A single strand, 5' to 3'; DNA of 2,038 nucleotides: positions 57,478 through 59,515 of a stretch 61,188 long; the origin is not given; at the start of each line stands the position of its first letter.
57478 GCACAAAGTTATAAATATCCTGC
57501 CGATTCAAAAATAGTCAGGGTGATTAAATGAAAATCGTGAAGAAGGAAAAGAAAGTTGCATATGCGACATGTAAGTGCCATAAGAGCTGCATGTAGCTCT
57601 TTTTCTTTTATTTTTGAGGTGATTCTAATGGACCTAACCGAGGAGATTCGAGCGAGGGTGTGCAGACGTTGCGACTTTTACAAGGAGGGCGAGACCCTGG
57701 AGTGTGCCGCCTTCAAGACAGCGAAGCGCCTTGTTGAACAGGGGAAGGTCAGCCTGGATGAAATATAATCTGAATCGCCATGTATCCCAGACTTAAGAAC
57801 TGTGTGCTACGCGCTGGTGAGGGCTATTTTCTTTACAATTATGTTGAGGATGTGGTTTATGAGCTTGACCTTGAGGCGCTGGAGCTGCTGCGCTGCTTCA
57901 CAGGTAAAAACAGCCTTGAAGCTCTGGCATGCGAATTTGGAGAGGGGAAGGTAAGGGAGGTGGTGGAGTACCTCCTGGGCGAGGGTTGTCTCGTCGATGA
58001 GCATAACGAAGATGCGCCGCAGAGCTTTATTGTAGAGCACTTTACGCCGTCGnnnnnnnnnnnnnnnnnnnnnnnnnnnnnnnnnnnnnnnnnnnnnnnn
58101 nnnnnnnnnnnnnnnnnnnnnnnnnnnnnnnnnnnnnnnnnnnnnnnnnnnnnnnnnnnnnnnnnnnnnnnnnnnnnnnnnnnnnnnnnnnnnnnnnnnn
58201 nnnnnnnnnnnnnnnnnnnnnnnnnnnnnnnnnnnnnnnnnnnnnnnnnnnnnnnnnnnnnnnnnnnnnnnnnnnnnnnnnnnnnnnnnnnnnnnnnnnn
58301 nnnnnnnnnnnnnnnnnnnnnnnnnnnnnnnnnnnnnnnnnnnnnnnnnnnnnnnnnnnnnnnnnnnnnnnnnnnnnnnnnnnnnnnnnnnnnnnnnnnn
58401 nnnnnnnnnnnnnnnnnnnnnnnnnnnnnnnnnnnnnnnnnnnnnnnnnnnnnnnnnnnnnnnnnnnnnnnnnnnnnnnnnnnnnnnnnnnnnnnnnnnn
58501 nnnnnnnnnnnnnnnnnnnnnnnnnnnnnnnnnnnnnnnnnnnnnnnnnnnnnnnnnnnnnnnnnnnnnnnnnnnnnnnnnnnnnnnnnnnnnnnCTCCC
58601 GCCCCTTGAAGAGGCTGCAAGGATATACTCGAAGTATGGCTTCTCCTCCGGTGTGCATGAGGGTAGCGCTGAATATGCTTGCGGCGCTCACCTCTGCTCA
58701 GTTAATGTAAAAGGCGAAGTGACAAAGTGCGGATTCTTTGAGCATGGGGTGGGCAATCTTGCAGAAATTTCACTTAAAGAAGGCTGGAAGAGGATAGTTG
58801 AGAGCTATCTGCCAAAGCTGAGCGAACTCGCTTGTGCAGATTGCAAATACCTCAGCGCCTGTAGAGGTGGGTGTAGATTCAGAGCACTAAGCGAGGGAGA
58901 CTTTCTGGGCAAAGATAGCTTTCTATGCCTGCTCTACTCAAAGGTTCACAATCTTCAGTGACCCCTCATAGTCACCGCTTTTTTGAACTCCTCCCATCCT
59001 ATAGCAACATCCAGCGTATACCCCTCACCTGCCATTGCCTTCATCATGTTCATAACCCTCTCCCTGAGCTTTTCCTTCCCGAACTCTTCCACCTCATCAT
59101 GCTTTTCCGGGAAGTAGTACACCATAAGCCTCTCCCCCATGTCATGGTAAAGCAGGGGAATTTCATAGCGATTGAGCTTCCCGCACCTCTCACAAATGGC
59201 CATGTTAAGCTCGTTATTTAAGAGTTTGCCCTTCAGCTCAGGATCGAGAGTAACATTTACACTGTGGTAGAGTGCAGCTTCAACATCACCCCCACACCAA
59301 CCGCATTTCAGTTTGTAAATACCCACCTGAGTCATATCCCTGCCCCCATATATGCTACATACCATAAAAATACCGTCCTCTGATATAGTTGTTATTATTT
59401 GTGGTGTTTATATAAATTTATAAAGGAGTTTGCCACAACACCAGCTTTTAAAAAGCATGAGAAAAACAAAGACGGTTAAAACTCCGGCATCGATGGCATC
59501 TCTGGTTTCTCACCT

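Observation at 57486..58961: Two unannotated small Cys ORFs directly upstream of an RRE-bearing radical SAM/SPASM gene: candidate undescribed archaeal peptide or cofactor maturation cassette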

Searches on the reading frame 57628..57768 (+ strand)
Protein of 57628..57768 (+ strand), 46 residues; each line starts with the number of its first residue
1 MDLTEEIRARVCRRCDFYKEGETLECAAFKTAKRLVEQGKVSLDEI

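Call 3: search_protein_families(library=pfam, proteins=[window:57628-57768:+], max_evalue=0.1)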
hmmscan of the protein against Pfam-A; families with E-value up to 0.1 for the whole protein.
window:57628-57768:+ (46 aa): 0 families

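Call 4: search_protein_families(library=ncbifam, proteins=[window:57628-57768:+], max_evalue=0.1)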
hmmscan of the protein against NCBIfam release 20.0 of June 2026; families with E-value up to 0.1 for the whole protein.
window:57628-57768:+ (46 aa): 0 families

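Call 6: search_protein_families(library=pfam, proteins=[window:57628-57765:+], max_evalue=10)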
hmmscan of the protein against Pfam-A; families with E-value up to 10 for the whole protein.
seq(46 aa): 0 families
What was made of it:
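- On RRE (PqqD-like RiPP recognition element): The Pfam PqqD HMM gives no hit (call 6).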

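Call 22: search_protein_families(library=ncbifam, proteins=[window:57628-57765:+], max_evalue=10)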
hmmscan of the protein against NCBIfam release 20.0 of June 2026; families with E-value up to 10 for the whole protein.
seq(46 aa): 0 families

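Call 31: find_homologous_proteins(query=window:57628-57765:+, max_evalue=0.001)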
Query window:57628-57765:+ (46 aa): 7 proteins with E <= 0.001 among 7 candidates.
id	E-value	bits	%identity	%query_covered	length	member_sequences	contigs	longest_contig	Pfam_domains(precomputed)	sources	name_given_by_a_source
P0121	4.8e-21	89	98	100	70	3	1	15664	-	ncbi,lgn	-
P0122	1.7e-20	88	91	100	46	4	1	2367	-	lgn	-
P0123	7.4e-20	86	91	100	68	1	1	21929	-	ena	-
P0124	1.4e-18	82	83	100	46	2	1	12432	-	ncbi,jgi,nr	ncbi:MAG: hypothetical protein GXO66_10055 [Euryarchaeota archaeon]|nr:hypothetical protein [Euryarc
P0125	8.9e-18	79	78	100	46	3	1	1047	-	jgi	-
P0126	7.4e-16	73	78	100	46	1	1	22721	-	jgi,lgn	-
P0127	2.8e-15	72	74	100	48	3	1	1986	-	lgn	-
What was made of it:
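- Tried and rejected: It found only 7 close relatives (call 31).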

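Call 43: search_protein_representatives(alignment_id=A2)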
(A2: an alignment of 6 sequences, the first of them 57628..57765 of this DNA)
Query: 6 sequences, 46 profile positions. Proteins with E-value up to 0.001 (for the whole library): 41; up to 1e-10: 5; up to 1e-30: 0. The best 41 are listed.
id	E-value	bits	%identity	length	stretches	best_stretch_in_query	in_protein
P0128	6.8e-18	80.1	-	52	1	2-46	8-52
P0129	7.9e-16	73.5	-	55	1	2-46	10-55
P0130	3.5e-15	71.4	-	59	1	1-46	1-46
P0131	4.2e-15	71.2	-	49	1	1-46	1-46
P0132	1.5e-12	63.0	-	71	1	3-46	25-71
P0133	1.4e-10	56.7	-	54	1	4-34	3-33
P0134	4.5e-10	55.1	-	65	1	7-46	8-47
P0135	6.6e-10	54.5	-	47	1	7-46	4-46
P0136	7.8e-10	54.3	-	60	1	6-46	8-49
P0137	2.0e-09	53.0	-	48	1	3-46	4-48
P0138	4.9e-09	51.7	-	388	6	5-27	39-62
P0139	7.3e-07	44.8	-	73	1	5-45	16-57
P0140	9.4e-07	44.4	-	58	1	9-46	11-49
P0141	3.7e-06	42.5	-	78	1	11-45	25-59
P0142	6.2e-06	41.8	-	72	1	4-46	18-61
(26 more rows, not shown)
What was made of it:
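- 57628..57768 (+): 3-Cys mini-protein, 46 aa (C12-x2-C15-x-F-Y ... L-E-C26-A-A-F-K): accessory partner of the maturase. 41 clusters at 50% identity, found with a narrow profile (call 43).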

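Call 72: search_protein_families(library=padloc, proteins=[window:57628-57765:+], max_evalue=0.01)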
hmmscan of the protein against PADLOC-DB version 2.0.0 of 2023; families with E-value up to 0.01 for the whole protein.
window:57628-57765:+ (46 aa): 0 families

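Call 75: search_solved_structures(query=A5, max_evalue=10, show_alignments=3)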
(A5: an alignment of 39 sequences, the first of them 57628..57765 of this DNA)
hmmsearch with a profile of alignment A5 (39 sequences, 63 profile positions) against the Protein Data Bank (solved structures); distinct sequences matched with E-value up to 10: 7.
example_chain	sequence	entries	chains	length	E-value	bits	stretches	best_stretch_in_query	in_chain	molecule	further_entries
9c7z_A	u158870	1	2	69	0.16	14.6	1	39-58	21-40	HALC3_919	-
3h31_A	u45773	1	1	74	0.4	13.3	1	1-40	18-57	High potential iron-sulfur protein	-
3s6u_A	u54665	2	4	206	0.4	13.3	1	19-59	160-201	Ac-ASP-7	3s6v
3s6s_A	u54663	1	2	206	0.4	13.3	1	19-59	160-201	Ac-ASP-7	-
2oqo_A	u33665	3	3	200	1.3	11.7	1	38-58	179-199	Penicillin-binding protein 1A (PBP-1a) (PBP1a) | Penicillin-insensitive transglycosylase | Penicillin-binding protein 1A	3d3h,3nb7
3nb6_A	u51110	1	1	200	1.3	11.7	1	38-58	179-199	Penicillin-binding protein 1A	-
9k5p_A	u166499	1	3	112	4.9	9.9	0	45-61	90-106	C3-Zn2-HEHE-19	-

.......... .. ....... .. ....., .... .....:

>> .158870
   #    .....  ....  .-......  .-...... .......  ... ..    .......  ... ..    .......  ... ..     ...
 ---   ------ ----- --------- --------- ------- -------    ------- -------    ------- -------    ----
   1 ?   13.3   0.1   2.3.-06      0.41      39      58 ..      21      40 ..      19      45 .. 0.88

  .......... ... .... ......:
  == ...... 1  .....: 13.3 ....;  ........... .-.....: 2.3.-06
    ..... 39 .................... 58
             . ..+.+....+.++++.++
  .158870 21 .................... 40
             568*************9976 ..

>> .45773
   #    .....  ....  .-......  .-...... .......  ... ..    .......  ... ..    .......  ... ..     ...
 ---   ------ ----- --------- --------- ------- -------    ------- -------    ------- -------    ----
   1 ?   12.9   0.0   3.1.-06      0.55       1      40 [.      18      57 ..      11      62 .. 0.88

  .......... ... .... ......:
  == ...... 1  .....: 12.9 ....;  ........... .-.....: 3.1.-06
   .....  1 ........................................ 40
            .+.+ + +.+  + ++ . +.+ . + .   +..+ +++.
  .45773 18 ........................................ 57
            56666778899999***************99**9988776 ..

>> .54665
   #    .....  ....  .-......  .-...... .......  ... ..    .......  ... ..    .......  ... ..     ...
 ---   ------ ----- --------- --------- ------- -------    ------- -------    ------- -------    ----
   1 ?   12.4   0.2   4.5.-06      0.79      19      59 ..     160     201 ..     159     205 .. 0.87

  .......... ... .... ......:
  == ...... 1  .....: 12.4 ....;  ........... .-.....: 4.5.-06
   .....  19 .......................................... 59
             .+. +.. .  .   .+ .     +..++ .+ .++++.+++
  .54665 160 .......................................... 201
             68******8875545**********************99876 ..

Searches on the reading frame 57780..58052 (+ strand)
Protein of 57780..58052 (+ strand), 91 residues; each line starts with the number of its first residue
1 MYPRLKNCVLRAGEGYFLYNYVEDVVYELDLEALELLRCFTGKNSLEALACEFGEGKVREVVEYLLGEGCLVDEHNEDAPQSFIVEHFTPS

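Call 6: search_protein_families(library=pfam, proteins=[window:57780-58052:+], max_evalue=10)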
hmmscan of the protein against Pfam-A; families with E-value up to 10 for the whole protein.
seq(91 aa): 0 families
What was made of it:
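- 57780..58034 (+): RRE (RiPP recognition element) domain of the maturase, residues 1-85. The Pfam PqqD model does not hit (call 6).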

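Call 47: search_solved_structures(query=A3, max_evalue=10, show_alignments=3)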
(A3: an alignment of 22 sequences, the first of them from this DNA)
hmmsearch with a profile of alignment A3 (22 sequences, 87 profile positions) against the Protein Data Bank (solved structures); distinct sequences matched with E-value up to 10: 15.
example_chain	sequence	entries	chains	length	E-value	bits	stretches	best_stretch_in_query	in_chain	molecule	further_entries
5sxy_A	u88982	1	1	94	0.018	18.3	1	25-58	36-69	Bifunctional coenzyme PQQ synthesis protein C/D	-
5fzr_A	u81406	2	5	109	0.054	16.8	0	45-69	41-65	DESIGNED TPR PROTEIN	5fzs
4fr4_A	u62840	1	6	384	0.072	16.4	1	24-85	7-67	Serine/threonine-protein kinase 32A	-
5fzq_A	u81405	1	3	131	0.077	16.3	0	46-77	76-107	DESIGNED TPR PROTEIN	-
5vrd_D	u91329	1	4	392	0.16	15.2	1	25-57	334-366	Bifunctional coenzyme PQQ synthesis protein C/D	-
6sw9_H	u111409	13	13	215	0.26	14.6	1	20-54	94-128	30S ribosomal protein S7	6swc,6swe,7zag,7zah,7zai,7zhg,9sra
3ihm_A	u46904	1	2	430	0.3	14.4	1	9-54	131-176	Styrene monooxygenase A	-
7b6d_B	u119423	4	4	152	0.31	14.3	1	20-68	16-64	GEO08327p1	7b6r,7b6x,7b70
4v4n_BH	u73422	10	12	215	0.32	14.3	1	20-54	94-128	30S ribosomal protein S7P | 30S ribosomal protein S7 | 30S ribosomal protein uS7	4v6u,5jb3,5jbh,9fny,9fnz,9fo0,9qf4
7bqb_A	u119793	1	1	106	0.32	14.3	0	26-76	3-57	NF6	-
1iqv_A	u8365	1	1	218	0.35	14.2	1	20-54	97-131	RIBOSOMAL PROTEIN S7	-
1wsu_A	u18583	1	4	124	0.36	14.1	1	45-77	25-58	Selenocysteine-specific elongation factor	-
5tvf_E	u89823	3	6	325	0.42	13.9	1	16-45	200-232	S-adenosylmethionine decarboxylase proenzyme-like, putative | Inactive S-adenosylmethionine decarboxylase prozyme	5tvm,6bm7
8xt8_A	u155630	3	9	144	0.81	13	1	16-86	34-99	MarR family transcriptional regulator | MarR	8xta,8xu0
9rtc_A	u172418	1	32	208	0.84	13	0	21-43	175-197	nanoRNase C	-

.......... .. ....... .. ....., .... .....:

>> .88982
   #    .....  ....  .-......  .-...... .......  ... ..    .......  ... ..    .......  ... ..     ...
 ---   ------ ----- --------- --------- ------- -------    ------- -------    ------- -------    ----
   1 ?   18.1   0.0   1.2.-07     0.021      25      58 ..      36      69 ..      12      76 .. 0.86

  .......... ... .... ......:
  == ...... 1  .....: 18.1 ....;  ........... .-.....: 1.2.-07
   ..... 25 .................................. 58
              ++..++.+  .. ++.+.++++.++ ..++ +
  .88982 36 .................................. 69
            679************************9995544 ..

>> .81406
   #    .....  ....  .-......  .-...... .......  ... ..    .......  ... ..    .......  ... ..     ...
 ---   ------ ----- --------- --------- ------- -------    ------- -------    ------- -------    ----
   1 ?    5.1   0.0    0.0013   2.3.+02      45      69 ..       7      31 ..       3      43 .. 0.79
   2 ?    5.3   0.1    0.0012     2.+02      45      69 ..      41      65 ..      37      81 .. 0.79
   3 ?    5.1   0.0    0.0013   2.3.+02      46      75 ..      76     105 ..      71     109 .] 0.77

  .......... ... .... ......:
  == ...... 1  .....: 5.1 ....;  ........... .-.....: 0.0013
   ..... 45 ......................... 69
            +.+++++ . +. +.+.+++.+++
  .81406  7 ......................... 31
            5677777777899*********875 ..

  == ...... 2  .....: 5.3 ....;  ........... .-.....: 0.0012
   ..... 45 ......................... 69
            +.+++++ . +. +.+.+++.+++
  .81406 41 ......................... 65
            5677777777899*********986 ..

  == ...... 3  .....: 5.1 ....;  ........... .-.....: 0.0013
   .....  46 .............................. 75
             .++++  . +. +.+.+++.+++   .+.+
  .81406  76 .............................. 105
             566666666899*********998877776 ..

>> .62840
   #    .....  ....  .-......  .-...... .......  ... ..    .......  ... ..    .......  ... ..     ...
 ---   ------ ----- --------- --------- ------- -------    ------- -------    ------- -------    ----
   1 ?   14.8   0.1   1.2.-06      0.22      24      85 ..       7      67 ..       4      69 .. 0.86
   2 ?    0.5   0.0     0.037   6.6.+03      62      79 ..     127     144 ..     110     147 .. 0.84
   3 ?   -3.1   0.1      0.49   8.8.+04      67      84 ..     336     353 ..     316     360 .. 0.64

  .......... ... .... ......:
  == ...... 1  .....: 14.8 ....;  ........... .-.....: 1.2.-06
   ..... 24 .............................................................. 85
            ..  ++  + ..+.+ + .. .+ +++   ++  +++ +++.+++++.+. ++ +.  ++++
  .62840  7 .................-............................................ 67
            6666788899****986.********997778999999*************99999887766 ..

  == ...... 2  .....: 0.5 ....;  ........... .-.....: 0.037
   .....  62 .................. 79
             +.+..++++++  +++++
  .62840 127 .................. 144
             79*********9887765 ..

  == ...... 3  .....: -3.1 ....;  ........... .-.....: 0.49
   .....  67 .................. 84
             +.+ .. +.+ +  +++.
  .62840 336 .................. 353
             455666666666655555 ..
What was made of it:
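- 57780..58034 (+): The best PDB sequence match to the profile is PqqD 5sxy, E 0.018 (call 47).
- On RRE (PqqD-like RiPP recognition element): PqqD is the best PDB sequence hit, E 0.018 (call 47).
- Closest known: PQQ system. Same: PqqD is the best PDB sequence match to the N-domain (call 47).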

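Call 55: predict_structure(alignment_id=A3)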
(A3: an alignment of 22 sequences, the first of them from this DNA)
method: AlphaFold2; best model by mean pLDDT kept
length: 85 residues; sequences in the alignment: 22
mean_pLDDT: 94.7   pTM: 0.81
mean pLDDT of the five models: 94.7, 94.0, 92.0, 90.4, 89.6
residues with pLDDT >= 90: 81; 70-90: 4; 50-70: 0; < 50: 0
segments of 3 or more residues with pLDDT < 50: none
pLDDT, mean of each block of 10 residues (from residue 1): 95 93 95 95 96 94 95 96 91
secondary structure, 60 per line:
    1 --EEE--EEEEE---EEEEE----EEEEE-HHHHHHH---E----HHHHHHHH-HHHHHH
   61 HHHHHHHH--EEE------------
elements in order: E3-5 E8-12 E16-20 E25-29 H31-37 H46-53 H55-68 E71-73
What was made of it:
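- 57780..58034 (+): AF2 model of the domain alone has pLDDT 94.7 with strands followed by three helices (call 55).
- On RRE (PqqD-like RiPP recognition element): AF2 pLDDT 94.7, topology beta-beta-beta-alpha-alpha-alpha (call 55).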

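Call 58: fold_search(model_id=the predicted structure, library=pdb)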
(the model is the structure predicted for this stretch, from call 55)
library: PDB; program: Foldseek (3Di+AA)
matches with E <= 10: 184; with E <= 0.001: 0
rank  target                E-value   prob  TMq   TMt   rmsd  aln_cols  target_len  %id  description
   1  6jx3_B                1.6e-02  1.00  0.73  0.73   1.8        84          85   14  Lasso peptide synthetase B1 complexed with the leader peptide (released 2019-06-26)
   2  5v1v_A                2.4e-02  1.00  0.72  0.70   3.8        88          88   11  TbiB1 in Complex with the TbiA(alpha) Leader Peptide (released 2018-09-05)
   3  5v1u_D                7.7e-02  1.00  0.68  0.69   2.1        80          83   11  TbiB1 in Complex with the TbiA(beta) Leader Peptide (released 2018-09-05)
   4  5v1u_C                8.2e-02  1.00  0.66  0.66   2.1        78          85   10  TbiB1 in Complex with the TbiA(beta) Leader Peptide (released 2018-09-05)
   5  5v1u_B                9.3e-02  1.00  0.71  0.70   3.4        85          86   10  TbiB1 in Complex with the TbiA(beta) Leader Peptide (released 2018-09-05)
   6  5v1s_B                1.2e-01  0.82  0.49  0.12   7.0        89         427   15  Crystal structure of Streptococcus suis SuiB bound to S-adenosylmethionine (released 2017-08-30)
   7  5v1u_A                1.7e-01  0.98  0.64  0.64   3.0        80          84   15  TbiB1 in Complex with the TbiA(beta) Leader Peptide (released 2018-09-05)
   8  5v1q_B                1.8e-01  0.77  0.50  0.12   6.8        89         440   15  Crystal structure of Streptococcus suis SuiB (released 2017-08-30)
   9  5v1t_A                2.0e-01  0.93  0.61  0.15   3.6        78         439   19  Crystal structure of Streptococcus suis SuiB bound to precursor peptide SuiA (released 2017-08-30)
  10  5why_A                2.2e-01  0.92  0.56  0.14   3.5        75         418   12  Structural Insights into Thioether Bond Formation in the Biosynthesis of Sactipeptides (released 2017-07-26)
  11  7vzq_A                2.2e-01  0.63  0.53  0.09   7.7        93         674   18  The structure of GdmN V24Y/G157A/R158A/G188R mutant in complex with carbamoyl adenylate intermediate (released 2022-11-16)
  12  7vzq_B                2.3e-01  0.57  0.53  0.09   9.2        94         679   19  The structure of GdmN V24Y/G157A/R158A/G188R mutant in complex with carbamoyl adenylate intermediate (released 2022-11-16)
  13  5v1s_A                2.6e-01  0.69  0.40  0.09   7.2        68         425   15  Crystal structure of Streptococcus suis SuiB bound to S-adenosylmethionine (released 2017-08-30)
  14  8vpo                  2.8e-01  0.98  0.69  0.15   2.5        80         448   16  X-Ray Crystal Structure of TigE from Paramaledivibacter caminithermalis (released 2024-02-07)
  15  7vyj_B                3.4e-01  0.47  0.52  0.09   8.4        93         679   19  The structure of GdmN in complex with carbamoyl adenylate intermediate (released 2022-11-16)
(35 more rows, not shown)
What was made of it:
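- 57780..58034 (+): Foldseek top hits are leader-bound lasso B1 proteins (6jx3_B, TM 0.73, rmsd 1.8 A) and TbiB1, then the RREs of SuiB, CteB and TigE (call 58).
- On RRE (PqqD-like RiPP recognition element): Foldseek top hits are lasso B1 RREs in complex with leaders (TM 0.73, rmsd 1.8 A), then the RREs of SuiB, CteB and TigE (call 58).
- On AhbD / NirJ heme-pathway radical SAM enzymes: An RRE is present (call 58).
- The N-domain alone is an RRE (calls 47, 55, 58). The enzyme carries a bona fide RRE (calls 55, 58).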

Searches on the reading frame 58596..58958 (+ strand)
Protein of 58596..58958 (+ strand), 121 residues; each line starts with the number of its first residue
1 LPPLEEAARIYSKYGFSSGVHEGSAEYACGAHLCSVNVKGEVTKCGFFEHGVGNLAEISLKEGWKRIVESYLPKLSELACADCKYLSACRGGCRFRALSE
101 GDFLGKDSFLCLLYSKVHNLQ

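Call 6: search_protein_families(library=pfam, proteins=[window:58596-58958:+], max_evalue=10)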
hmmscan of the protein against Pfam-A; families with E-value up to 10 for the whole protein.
seq(121 aa): 1 family
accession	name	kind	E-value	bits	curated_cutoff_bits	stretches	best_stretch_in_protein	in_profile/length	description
PF13186.11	SPASM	-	0.006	17.3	21.5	1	33-83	7-66/67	Iron-sulfur cluster-binding domain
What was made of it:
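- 58662..58961 (+): SPASM domain, residues ~295-393, plus stop codon. Conserved Cys: 301, 306, 317, 352, 355, 361, 365, 383. The Pfam SPASM model is only sub-threshold (17.3 bits against 21.5, call 6).
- On SPASM subfamily: Caveat: the Pfam SPASM HMM is sub-threshold at 17.3 bits against 21.5 (call 6).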

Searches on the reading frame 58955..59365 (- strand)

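Call 3: search_protein_families(library=pfam, proteins=[window:58955-59365:-], max_evalue=0.1)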
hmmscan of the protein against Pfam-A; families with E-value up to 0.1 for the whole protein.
window:58955-59365:- (136 aa): 1 family
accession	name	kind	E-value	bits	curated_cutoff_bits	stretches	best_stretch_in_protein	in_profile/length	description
PF14353.12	CpXC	-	5.8e-23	81.6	25.4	1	19-131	1-105/121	CpXC protein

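Call 4: search_protein_families(library=ncbifam, proteins=[window:58955-59365:-], max_evalue=0.1)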
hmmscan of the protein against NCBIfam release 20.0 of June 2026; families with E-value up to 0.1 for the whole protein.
window:58955-59365:- (136 aa): 0 families

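Call 72: search_protein_families(library=padloc, proteins=[window:58955-59365:-], max_evalue=0.01)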
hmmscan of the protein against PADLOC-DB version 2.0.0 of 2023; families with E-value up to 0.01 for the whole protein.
window:58955-59365:- (136 aa): 0 families
